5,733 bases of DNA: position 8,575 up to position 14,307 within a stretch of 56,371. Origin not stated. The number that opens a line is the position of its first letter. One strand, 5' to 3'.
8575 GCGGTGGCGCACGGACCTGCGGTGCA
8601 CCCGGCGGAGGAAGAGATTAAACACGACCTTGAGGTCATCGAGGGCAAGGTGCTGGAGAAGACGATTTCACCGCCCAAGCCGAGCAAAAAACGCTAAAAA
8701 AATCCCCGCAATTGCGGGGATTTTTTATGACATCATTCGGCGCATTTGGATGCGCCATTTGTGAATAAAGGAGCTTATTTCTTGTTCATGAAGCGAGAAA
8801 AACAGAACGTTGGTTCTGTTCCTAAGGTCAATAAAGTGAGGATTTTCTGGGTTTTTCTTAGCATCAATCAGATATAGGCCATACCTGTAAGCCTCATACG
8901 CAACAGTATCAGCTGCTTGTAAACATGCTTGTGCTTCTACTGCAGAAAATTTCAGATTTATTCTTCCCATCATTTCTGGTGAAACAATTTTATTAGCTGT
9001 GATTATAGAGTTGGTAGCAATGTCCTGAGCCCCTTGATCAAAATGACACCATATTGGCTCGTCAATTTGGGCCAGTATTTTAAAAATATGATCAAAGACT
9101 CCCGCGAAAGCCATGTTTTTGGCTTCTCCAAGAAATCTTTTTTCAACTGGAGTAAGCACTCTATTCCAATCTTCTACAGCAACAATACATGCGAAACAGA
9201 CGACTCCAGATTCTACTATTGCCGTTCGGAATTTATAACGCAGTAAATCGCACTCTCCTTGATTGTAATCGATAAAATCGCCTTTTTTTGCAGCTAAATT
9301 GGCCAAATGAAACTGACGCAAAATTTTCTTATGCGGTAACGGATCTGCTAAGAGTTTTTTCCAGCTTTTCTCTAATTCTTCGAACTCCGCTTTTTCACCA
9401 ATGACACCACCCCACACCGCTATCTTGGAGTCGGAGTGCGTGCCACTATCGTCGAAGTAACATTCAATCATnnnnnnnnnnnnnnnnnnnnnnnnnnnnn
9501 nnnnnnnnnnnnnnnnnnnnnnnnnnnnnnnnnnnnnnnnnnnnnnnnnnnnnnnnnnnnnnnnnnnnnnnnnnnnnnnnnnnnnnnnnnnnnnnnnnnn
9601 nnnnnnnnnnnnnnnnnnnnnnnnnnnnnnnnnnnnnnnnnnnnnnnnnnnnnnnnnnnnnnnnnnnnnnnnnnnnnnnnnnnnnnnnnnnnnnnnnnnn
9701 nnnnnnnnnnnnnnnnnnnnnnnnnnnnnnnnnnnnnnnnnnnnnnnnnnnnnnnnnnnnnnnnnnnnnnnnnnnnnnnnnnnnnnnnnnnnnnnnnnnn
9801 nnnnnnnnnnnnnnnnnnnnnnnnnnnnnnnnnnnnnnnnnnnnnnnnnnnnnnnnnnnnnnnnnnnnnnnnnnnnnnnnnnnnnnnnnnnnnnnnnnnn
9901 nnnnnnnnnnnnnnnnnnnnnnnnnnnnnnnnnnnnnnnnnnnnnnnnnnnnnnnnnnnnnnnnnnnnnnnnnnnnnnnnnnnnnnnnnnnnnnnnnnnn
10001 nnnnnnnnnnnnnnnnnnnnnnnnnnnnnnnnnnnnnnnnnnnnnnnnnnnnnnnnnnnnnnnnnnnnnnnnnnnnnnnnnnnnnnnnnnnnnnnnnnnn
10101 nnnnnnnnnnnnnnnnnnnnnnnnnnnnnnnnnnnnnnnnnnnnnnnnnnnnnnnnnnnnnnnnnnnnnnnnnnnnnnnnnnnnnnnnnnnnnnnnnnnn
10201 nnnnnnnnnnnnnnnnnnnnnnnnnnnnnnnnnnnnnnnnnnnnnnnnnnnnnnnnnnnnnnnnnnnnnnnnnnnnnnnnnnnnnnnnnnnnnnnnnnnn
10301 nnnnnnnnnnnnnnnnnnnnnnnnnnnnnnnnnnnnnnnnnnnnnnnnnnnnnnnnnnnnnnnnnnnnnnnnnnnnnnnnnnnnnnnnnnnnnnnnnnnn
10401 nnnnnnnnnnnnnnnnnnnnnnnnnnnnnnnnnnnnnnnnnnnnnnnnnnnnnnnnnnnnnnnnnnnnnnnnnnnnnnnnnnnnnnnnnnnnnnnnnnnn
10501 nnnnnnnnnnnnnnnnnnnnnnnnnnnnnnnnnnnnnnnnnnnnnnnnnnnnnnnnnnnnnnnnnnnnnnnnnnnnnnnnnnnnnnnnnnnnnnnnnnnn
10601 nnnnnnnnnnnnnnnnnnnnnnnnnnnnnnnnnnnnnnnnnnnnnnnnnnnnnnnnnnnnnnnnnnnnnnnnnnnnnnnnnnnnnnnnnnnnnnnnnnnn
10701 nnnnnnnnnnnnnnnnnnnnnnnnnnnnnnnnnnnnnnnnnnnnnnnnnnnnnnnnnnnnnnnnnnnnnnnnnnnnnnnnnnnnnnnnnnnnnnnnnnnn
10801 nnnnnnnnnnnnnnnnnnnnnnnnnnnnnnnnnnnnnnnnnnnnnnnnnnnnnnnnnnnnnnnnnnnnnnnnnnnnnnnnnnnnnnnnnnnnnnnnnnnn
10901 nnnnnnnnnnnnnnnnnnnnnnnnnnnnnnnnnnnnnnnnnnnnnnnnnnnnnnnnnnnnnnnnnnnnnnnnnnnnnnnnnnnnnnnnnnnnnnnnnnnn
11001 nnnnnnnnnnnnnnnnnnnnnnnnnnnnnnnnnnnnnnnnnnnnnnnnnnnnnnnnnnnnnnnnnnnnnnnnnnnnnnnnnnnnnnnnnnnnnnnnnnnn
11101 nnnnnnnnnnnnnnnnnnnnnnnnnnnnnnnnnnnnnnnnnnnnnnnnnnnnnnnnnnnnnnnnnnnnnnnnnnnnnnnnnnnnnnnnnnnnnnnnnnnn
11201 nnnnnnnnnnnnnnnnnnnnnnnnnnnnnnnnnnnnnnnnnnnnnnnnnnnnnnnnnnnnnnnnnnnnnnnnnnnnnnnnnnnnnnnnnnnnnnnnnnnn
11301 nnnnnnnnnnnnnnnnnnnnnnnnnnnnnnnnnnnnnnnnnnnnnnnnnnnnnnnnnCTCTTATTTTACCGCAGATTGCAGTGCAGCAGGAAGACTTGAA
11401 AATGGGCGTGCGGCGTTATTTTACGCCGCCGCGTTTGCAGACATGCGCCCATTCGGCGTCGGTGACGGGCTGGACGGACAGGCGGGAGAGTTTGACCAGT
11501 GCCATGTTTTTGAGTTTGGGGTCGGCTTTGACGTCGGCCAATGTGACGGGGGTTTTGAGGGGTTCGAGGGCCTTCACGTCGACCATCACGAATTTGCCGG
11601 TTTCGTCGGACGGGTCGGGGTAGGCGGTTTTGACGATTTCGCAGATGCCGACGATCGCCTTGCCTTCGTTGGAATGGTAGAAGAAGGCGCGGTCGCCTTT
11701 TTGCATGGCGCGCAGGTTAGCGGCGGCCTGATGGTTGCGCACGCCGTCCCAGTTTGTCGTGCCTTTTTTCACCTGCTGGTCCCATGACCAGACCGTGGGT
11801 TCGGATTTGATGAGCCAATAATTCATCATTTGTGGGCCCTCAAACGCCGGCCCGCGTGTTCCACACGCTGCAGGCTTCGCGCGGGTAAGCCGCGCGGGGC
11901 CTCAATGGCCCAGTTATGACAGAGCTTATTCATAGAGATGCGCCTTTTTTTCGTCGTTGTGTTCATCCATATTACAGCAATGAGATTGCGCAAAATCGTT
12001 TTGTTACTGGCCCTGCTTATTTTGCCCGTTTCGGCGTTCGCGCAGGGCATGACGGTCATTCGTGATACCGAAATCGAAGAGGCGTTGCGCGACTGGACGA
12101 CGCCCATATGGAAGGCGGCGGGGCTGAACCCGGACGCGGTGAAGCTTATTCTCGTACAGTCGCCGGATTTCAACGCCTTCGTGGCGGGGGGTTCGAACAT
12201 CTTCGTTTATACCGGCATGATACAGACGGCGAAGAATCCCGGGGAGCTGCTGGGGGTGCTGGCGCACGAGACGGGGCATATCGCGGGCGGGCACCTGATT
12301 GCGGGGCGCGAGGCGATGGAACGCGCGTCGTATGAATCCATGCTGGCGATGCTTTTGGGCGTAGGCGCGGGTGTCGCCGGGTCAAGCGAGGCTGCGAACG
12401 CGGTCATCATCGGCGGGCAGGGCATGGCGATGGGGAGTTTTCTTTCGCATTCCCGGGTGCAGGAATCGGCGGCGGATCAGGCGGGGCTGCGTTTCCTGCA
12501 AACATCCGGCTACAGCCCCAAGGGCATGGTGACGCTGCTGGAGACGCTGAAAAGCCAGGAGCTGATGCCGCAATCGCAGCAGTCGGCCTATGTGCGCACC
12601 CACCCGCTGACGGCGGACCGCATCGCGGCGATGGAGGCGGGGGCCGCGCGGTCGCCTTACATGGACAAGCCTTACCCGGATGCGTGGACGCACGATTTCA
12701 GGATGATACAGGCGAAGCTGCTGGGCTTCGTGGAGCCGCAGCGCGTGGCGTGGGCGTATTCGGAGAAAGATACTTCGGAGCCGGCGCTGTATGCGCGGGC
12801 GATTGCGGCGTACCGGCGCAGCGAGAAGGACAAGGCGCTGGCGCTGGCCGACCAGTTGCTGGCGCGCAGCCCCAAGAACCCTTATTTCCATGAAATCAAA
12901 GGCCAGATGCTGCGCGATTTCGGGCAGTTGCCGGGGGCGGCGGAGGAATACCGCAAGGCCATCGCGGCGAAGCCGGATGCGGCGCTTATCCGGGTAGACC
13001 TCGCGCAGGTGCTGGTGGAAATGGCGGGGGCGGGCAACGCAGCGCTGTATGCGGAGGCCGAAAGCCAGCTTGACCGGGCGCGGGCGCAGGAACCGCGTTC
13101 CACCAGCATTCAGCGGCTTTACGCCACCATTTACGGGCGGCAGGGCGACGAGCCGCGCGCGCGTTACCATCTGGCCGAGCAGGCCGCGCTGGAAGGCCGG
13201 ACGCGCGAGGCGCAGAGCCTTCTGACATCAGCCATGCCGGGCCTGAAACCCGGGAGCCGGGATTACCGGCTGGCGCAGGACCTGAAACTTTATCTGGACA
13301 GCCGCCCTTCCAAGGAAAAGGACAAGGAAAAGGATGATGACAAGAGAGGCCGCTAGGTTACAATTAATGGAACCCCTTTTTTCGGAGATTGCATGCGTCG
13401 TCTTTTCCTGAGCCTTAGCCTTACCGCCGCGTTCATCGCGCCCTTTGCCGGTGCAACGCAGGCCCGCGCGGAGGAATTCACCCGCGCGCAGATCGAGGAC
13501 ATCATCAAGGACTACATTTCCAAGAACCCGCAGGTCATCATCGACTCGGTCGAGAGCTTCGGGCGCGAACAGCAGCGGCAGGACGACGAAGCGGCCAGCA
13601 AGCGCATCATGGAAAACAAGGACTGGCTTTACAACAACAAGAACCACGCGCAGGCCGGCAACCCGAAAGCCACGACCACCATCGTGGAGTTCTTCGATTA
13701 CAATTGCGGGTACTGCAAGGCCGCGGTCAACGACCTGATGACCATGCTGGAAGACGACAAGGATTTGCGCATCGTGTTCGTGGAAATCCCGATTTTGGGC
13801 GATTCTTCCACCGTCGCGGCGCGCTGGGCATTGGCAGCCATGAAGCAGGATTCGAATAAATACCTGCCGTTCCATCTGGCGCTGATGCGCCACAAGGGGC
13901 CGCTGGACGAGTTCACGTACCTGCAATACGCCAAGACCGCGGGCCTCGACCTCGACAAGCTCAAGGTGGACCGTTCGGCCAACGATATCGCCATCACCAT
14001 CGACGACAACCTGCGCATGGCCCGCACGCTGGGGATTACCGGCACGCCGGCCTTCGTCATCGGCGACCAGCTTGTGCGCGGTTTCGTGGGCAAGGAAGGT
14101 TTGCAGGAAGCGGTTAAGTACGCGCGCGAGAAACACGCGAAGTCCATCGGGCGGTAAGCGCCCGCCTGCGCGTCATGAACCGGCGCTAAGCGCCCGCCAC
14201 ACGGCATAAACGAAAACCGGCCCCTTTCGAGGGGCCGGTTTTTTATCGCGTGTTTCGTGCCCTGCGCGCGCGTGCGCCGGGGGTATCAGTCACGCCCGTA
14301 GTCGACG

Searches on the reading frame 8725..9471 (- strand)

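Call 48: search_protein_families(library=pfam, proteins=[window:8725-9471:-], max_evalue=0.001)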
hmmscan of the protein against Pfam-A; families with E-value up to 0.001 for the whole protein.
window:8725-9471:- (248 aa): 1 family
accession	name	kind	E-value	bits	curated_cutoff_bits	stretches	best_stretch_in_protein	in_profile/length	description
PF12686.12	DUF3800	-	4.8e-05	24.5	21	1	4-196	2-148/149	Protein of unknown function (DUF3800)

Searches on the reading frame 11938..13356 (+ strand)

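Call 48: search_protein_families(library=pfam, proteins=[window:11938-13356:+], max_evalue=0.001)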
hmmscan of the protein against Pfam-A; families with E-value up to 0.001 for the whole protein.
window:11938-13356:+ (472 aa): 9 families
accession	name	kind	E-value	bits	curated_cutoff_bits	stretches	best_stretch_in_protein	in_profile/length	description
PF01435.24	Peptidase_M48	-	2.9e-31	109.2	20.3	1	56-233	13-183/186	Peptidase family M48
PF13432.12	TPR_16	-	2.2e-09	38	32.7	1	285-349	1-65/65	Tetratricopeptide repeat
PF13428.12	TPR_14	-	3.2e-08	33.9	23.5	0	322-357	8-43/44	Tetratricopeptide repeat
PF14559.12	TPR_19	-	3.6e-08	34.1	25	1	327-396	3-66/68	Tetratricopeptide repeat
PF24575.1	TPR_Slam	-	1.5e-06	29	35.2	1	321-361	53-93/104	Surface lipoprotein assembly modifier, N-terminal TPR repeats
PF13414.12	TPR_11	-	2.1e-06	27.8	26.8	1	322-361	1-40/42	TPR repeat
PF13431.12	TPR_17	-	8.8e-05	22.9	24.4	0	304-334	2-32/34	Tetratricopeptide repeat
PF23914.1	TPR_CcmH_CycH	-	0.0001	22.6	42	1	301-409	37-141/158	Cytochrome c-type biogenesis protein H TPR domain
PF07719.23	TPR_2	-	0.00048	20.5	27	0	283-314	3-34/34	Tetratricopeptide repeat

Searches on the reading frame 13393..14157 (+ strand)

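Call 67: search_protein_families(library=pfam, proteins=[window:13393-14157:+], max_evalue=0.001)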
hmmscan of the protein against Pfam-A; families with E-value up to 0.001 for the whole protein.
window:13393-14157:+ (254 aa): 6 families
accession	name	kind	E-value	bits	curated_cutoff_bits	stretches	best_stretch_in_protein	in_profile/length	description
PF01323.26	DSBA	-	3.3e-21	76.4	25.6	1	96-240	1-189/191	DSBA-like thioredoxin domain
PF13462.12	Thioredoxin_4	-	2.5e-17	64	23.2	1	85-242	5-164/165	Thioredoxin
PF18312.6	ScsC_N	-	2.2e-07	30.9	25.8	1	31-62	2-33/34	Copper resistance protein ScsC N-terminal domain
PF13098.12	Thioredoxin_2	-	2.3e-05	25.1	27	1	95-237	7-100/104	Thioredoxin-like domain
PF13743.12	Thioredoxin_5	-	0.00047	20.4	27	1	175-227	115-167/186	Thioredoxin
PF00085.26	Thioredoxin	-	0.00074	19.9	23.5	0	82-134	7-58/103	Thioredoxin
